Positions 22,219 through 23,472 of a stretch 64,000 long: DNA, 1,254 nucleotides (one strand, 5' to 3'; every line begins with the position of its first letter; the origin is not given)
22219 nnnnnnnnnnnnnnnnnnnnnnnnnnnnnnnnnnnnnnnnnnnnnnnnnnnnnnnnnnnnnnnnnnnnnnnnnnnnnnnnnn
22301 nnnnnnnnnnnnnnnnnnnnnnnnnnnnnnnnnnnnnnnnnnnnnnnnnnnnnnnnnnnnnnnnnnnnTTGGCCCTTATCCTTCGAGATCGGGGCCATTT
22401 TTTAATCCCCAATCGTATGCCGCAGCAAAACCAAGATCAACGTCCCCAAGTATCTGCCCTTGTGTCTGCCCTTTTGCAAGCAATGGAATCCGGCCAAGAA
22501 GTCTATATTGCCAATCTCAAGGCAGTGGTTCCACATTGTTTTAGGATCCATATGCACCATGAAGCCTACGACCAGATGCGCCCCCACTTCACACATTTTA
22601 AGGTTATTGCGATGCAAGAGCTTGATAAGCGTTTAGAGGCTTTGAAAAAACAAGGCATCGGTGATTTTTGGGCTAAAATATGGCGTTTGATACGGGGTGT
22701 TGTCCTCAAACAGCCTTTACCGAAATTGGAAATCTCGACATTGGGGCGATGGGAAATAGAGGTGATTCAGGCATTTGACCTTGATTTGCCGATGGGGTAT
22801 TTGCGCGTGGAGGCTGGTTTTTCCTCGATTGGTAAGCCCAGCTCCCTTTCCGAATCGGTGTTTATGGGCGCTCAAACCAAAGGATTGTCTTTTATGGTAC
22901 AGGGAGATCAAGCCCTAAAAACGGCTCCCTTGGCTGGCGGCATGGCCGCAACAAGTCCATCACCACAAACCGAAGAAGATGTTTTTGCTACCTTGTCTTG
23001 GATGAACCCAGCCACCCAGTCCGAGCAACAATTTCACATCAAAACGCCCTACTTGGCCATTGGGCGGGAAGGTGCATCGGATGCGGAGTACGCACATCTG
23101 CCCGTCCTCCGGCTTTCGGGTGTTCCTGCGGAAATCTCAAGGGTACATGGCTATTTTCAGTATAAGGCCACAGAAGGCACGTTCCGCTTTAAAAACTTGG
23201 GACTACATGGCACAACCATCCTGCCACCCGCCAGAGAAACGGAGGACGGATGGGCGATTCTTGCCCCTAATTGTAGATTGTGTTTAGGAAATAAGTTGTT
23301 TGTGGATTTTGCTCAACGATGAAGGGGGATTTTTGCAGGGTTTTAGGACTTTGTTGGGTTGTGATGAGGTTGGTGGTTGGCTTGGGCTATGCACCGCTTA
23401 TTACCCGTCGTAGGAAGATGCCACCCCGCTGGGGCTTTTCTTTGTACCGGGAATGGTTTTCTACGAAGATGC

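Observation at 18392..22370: Diversity-generating retroelement: VR/TR pair differing only at template adenines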

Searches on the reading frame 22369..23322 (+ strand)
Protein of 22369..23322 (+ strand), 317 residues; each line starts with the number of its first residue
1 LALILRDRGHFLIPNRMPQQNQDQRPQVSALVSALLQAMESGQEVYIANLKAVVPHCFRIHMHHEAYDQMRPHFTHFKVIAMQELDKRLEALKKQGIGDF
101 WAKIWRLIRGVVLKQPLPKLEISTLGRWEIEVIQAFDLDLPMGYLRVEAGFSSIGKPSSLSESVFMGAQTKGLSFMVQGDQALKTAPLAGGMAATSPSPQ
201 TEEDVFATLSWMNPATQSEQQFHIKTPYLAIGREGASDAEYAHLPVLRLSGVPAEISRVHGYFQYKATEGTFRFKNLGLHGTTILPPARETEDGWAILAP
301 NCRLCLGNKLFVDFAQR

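Call 5: search_protein_families(library=pfam, proteins=[window:22369-23322:+], max_evalue=0.01)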
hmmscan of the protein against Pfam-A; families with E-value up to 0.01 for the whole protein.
window:22369-23322:+ (317 aa): 0 families

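Call 27: find_encoding_contigs(protein=window:22369-23322:+, flank=10000, max_places=10)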
Protein window:22369-23322:+ (317 aa): 6 contigs read that carry it; 5 places shown.
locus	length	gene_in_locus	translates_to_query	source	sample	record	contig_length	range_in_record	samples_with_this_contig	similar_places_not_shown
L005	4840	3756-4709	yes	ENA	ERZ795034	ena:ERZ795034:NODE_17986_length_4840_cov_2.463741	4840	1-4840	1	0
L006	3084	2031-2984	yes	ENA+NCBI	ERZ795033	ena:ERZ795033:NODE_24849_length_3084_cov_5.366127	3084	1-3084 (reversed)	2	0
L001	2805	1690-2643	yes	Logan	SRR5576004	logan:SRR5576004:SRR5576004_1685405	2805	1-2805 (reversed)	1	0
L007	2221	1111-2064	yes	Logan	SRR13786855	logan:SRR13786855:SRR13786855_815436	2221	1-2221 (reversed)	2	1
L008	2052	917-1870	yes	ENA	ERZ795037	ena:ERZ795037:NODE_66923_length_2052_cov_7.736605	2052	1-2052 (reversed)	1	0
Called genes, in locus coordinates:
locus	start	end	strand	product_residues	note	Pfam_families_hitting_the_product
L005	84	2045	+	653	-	PF00069:Pkinase, PF01636:APH (faint), PF03109:ABC1 (weak), PF07714:PK_Tyr_Ser-Thr, PF17667:Pkinase_fungal (weak), PF03781:FGE-sulfatase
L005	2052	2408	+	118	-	PF22296:bAvd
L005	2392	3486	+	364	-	PF00078:RVT_1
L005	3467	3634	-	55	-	-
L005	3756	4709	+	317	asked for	-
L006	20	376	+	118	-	PF22296:bAvd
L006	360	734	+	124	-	-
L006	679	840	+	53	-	-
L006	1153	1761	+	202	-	PF00078:RVT_1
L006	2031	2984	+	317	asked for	-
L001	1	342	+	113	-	?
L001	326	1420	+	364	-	PF00078:RVT_1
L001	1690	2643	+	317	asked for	-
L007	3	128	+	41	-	?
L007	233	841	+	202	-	PF00078:RVT_1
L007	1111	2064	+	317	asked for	-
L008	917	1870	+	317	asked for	-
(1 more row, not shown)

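Call 56: search_protein_families(library=pfam, proteins=[window:22417-23322:+], max_evalue=10)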
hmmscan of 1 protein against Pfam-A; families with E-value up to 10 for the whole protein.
window:22417-23322:+ (301 aa): 1 family
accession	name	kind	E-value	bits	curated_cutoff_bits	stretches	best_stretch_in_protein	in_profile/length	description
PF15755.10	DUF4689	-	0.05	13.7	27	1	179-236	152-210/223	Domain of unknown function (DUF4689)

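Call 57: search_solved_structures(query=window:22417-23319:+, max_evalue=10)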
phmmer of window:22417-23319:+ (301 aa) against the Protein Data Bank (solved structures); distinct sequences matched with E-value up to 10: 6.
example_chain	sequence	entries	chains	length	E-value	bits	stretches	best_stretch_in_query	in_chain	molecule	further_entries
8esw_B3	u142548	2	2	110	0.79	12.1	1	49-90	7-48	NADH dehydrogenase [ubiquinone] 1 beta subcomplex subunit 3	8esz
8ges_A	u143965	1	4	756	1.2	11.5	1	116-178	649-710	beta-galactosidase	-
8get_A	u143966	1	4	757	1.2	11.5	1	116-178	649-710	beta-galactosidase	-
6mvh_A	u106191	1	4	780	1.2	11.5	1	116-178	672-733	Beta-galactosidase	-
7eqs_A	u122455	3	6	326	1.3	11.3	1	147-228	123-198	Capsid protein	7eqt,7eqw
8b9z_k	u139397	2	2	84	1.5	11.1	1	55-90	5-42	NADH dehydrogenase [ubiquinone] 1 beta subcomplex subunit 3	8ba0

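Call 65: predict_structure(protein=window:22417-23319:+)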
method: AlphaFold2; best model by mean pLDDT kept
length: 301 residues; sequences in the alignment: 1
mean_pLDDT: 38.1   pTM: 0.31
mean pLDDT of the five models: 38.1, 37.7, 34.0, 32.7, 30.4
residues with pLDDT >= 90: 0; 70-90: 5; 50-70: 71; < 50: 225
segments of 3 or more residues with pLDDT < 50: 1-190, 232-242, 263-268, 289-301
pLDDT, mean of each block of 10 residues (from residue 1): 31 39 34 31 23 27 33 43 41 35 25 24 24 21 21 20 21 23 33 60 57 57 60 44 59 64 48 66 55 29 21
secondary structure, 60 per line:
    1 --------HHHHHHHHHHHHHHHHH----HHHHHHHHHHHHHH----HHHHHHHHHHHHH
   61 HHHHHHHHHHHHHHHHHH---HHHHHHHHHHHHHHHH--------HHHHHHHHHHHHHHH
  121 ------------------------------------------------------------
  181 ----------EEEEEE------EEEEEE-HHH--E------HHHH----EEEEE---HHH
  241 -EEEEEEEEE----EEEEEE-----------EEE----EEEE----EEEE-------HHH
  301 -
elements in order: H9-25 H30-43 H48-78 H82-97 H106-120 E191-196 E203-208 H222-225 E230-234 E242-250 E255-260 E272-274 E279-282 E287-290

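Call 66: find_homologous_proteins(query=window:22417-23319:+)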
Query window:22417-23319:+ (301 aa): 5 proteins with E <= 0.001 among 2688 candidates.
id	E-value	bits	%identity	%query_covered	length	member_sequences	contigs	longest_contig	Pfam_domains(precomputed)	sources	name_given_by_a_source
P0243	2.5e-201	685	100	100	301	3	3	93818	-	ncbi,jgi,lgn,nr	ncbi:MAG: hypothetical protein J0L94_08355 [Rhodothermia bacterium]|nr:hypothetical protein [Rhodoth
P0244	1.1e-166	571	83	100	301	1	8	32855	-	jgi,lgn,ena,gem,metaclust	metaclust:\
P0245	1.5e-147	509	82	95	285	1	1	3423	-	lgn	-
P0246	4.6e-120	418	63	100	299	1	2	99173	-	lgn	-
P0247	1.1e-86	309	47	98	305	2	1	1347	-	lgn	-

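Call 69: search_protein_families(library=pfam, alignment_id=A4, max_evalue=1)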
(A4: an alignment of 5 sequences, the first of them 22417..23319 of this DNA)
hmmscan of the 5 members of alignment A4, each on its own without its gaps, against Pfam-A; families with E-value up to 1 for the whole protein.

A. member 1, window:22417-23319:+ (301 aa): 1 family
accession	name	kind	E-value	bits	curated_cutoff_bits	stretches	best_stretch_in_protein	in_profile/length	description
PF15755.10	DUF4689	-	0.05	13.7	27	1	179-236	152-210/223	Domain of unknown function (DUF4689)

B. families by the number of members that match (of 5 scanned): 6 families
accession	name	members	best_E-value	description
PF15755.10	DUF4689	3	0.0024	Domain of unknown function (DUF4689)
PF12401.13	FhaA_N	3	0.0037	FhaA, N-terminal domain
PF17778.7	BLACT_WH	1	0.011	Beta-lactamase associated winged helix domain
PF12845.12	TBD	1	0.13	TBD domain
PF11609.13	DUF3248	1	0.14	Protein of unknown function (DUF3248)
PF25575.1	TPR_BSK1_C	1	0.17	Serine/threonine-protein kinase BSK1-like, TPR repeats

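Call 79: predict_structure(alignment_id=A4)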
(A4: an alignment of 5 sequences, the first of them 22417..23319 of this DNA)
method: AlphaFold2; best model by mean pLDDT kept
length: 301 residues; sequences in the alignment: 5
mean_pLDDT: 58.2   pTM: 0.43
mean pLDDT of the five models: 58.2, 47.3, 45.6, 45.3, 39.3
residues with pLDDT >= 90: 0; 70-90: 71; 50-70: 145; < 50: 85
segments of 3 or more residues with pLDDT < 50: 1-7, 28-36, 84-110, 121-123, 136-155, 172-187
pLDDT, mean of each block of 10 residues (from residue 1): 43 77 58 47 72 80 82 71 48 44 37 66 58 51 31 49 60 32 41 58 62 63 55 61 69 72 61 67 69 60 49
secondary structure, 60 per line:
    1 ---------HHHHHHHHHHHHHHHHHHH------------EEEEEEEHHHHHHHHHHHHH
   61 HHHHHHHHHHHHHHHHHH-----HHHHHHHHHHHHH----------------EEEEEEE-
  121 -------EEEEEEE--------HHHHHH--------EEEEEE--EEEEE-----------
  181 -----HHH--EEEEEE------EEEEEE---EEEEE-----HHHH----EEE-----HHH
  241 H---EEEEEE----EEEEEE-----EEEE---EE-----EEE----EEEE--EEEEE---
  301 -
elements in order: H10-28 E41-47 H48-78 H84-96 E113-119 E128-134 H143-148 E157-162 E165-169 E191-196 E203-208 E212-216 H222-225 E230-232 H238-241 E245-250 E255-260 E266-269 E280-282 E287-290 E293-297

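Call 81: fold_search(model_id=the predicted structure, library=pdb)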
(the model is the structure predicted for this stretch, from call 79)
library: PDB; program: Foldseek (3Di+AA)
matches with E <= 10: 236; with E <= 0.001: 0
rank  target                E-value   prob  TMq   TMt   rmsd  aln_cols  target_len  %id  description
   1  4jon_A                2.7e-03  1.00  0.22  0.46   5.8       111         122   19  Crystal structure of a centrosomal protein 170kDa, transcript variant beta (CEP170) from Homo sapiens at 2.15 A resolu (released 2013-04-17)
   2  4jon_E                4.9e-03  1.00  0.23  0.49   5.1       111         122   18  Crystal structure of a centrosomal protein 170kDa, transcript variant beta (CEP170) from Homo sapiens at 2.15 A resolu (released 2013-04-17)
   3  4jon_D                6.2e-03  0.99  0.22  0.46   5.9       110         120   19  Crystal structure of a centrosomal protein 170kDa, transcript variant beta (CEP170) from Homo sapiens at 2.15 A resolu (released 2013-04-17)
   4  4jon_B                1.1e-02  0.99  0.22  0.44   6.0       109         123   17  Crystal structure of a centrosomal protein 170kDa, transcript variant beta (CEP170) from Homo sapiens at 2.15 A resolu (released 2013-04-17)
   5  2ff4_B                1.3e-02  0.99  0.22  0.18   5.5       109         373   16  Mycobacterium tuberculosis EmbR in complex with low affinity phosphopeptide (released 2006-01-24)
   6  4jon_C                1.4e-02  0.99  0.22  0.46   5.9       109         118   17  Crystal structure of a centrosomal protein 170kDa, transcript variant beta (CEP170) from Homo sapiens at 2.15 A resolu (released 2013-04-17)
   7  4h87_B                1.7e-02  0.97  0.24  0.49   9.3       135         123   20  Crystal structure of a FHA domain of kanadaptin (SLC4A1AP) from Homo sapiens at 1.55 A resolution (released 2012-10-10)
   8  7dvq_X                2.1e-02  0.95  0.22  0.38   6.2       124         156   15  Cryo-EM Structure of the Activated Human Minor Spliceosome (minor Bact Complex) (released 2021-03-31)
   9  2ff4_A                2.5e-02  0.97  0.22  0.18   5.8       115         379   15  Mycobacterium tuberculosis EmbR in complex with low affinity phosphopeptide (released 2006-01-24)
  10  4h87_A                3.0e-02  0.91  0.22  0.46   9.4       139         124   20  Crystal structure of a FHA domain of kanadaptin (SLC4A1AP) from Homo sapiens at 1.55 A resolution (released 2012-10-10)
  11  3fm8_A                3.2e-02  0.99  0.24  0.63   4.8       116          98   15  Crystal structure of full length centaurin alpha-1 bound with the FHA domain of KIF13B (CAPRI target) (released 2009-08-25)
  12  6hc1_A                5.8e-02  0.97  0.25  0.60   4.3       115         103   16  Bdellovibrio bacteriovorus DgcB FHA in complex with phosphorylated N-terminal peptide (released 2019-08-28)
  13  3kt9                  6.5e-02  0.90  0.21  0.50   6.6       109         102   16  Aprataxin FHA Domain (released 2010-01-26)
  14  6hc0_D                6.9e-02  0.96  0.23  0.58   4.5       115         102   18  Bdellovibrio bacteriovorus DgcB FHA domain, tail complex (released 2019-08-28)
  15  6hbz_A                6.9e-02  0.91  0.22  0.24   6.6       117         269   18  Bdellovibrio bacteriovorus DgcB Full-length (released 2019-08-28)
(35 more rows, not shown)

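Call 97: search_protein_representatives(alignment_id=A4)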
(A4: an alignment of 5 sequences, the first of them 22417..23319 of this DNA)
Query: 5 sequences, 301 profile positions. Proteins with E-value up to 0.001 (for the whole library): 45; up to 1e-10: 9; up to 1e-30: 3. The best 45 are listed.
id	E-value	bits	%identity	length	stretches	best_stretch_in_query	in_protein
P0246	1.8e-164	562.5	-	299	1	1-300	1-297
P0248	6.8e-94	330.8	-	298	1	8-299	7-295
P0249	1.2e-45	172.4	-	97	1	206-300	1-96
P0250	3.9e-15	72.2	-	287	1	8-298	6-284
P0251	4.4e-14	68.7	-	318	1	7-299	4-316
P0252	2.1e-13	66.5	-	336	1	5-299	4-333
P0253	2.1e-13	66.5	-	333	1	5-299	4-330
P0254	6.4e-13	64.9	-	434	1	5-298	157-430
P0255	3.2e-11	59.4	-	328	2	8-144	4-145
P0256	1.8e-10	56.9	-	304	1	5-299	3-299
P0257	2.7e-08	49.7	-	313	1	3-271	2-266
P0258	4.3e-08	49.1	-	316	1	5-269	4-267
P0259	2.7e-07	46.5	-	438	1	8-299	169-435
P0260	6.6e-07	45.2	-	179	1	8-164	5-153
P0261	1.4e-06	44.1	-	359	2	186-269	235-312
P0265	2.2e-06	43.4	-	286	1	7-299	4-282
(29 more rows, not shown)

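Call 98: search_protein_families(library=pfam, proteins=[P0250, P0251, P0252, P0254, P0255, P0256, P0257, P0258, P0261, P0265], max_evalue=0.001)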
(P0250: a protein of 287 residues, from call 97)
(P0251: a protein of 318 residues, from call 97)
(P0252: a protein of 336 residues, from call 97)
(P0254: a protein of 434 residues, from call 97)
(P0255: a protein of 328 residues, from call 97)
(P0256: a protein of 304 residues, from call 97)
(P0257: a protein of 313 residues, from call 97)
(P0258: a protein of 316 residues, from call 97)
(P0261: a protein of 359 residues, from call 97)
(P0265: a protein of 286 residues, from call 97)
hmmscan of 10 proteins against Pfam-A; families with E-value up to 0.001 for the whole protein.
P0250 (287 aa): 2 families
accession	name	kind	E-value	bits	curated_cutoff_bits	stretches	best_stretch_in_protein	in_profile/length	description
PF00498.31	FHA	-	4.1e-11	43.6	20.7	1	205-276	1-66/67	FHA domain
PF12401.13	FhaA_N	-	0.00051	20.9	25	0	10-70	26-86/115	FhaA, N-terminal domain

P0251 (318 aa): 1 family
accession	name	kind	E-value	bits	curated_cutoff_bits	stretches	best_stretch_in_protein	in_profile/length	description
PF00498.31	FHA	-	1.6e-05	25.7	20.7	1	227-284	1-53/67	FHA domain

P0252 (336 aa): 1 family
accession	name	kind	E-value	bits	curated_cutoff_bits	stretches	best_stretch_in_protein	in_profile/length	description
PF00498.31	FHA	-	4.3e-08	33.9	20.7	1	243-303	1-54/67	FHA domain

P0254 (434 aa): 2 families
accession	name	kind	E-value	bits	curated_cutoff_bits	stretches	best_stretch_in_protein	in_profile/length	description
PF00498.31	FHA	-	4.2e-10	40.3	20.7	1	345-403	1-53/67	FHA domain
PF18731.6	HEPN_Swt1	-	1.8e-08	35.1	27.5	1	13-130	2-111/115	Swt1-like HEPN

P0255 (328 aa): 3 families
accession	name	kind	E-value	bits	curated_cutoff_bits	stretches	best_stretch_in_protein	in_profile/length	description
PF00498.31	FHA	-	1.7e-10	41.6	20.7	1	250-316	1-66/67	FHA domain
PF16697.10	Yop-YscD_cpl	-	9.3e-05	23.1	33.2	1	246-299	15-68/94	Inner membrane component of T3SS, cytoplasmic domain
PF12401.13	FhaA_N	-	0.00033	21.5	25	1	9-69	27-87/115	FhaA, N-terminal domain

P0256 (304 aa): 1 family
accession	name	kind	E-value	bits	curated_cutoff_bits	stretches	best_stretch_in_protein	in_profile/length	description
PF00498.31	FHA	-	5.1e-08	33.7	20.7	1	220-278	2-54/67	FHA domain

P0257 (313 aa): 1 family
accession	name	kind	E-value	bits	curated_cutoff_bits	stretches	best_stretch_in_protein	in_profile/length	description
PF00498.31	FHA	-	0.00016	22.4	20.7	1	215-265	3-48/67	FHA domain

P0258 (316 aa): 1 family
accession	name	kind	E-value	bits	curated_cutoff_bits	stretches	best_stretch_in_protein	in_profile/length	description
PF00498.31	FHA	-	2.9e-06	28.1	20.7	1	218-266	3-46/67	FHA domain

P0261 (359 aa): 2 families
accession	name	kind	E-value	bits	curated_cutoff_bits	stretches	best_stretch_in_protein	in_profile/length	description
PF00498.31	FHA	-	2.2e-09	38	20.7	1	262-329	3-61/67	FHA domain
PF12401.13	FhaA_N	-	0.00026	21.9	25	1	13-67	29-83/115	FhaA, N-terminal domain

P0265 (286 aa): 1 family
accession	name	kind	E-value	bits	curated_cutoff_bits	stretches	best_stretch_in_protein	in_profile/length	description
PF00498.31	FHA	-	1.6e-09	38.5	20.7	1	189-245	1-53/67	FHA domain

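Call 104: search_protein_families(library=padloc, proteins=[window:22417-23319:+], max_evalue=0.001)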
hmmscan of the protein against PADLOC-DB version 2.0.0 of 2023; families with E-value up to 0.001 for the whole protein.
window:22417-23319:+ (301 aa): 0 families
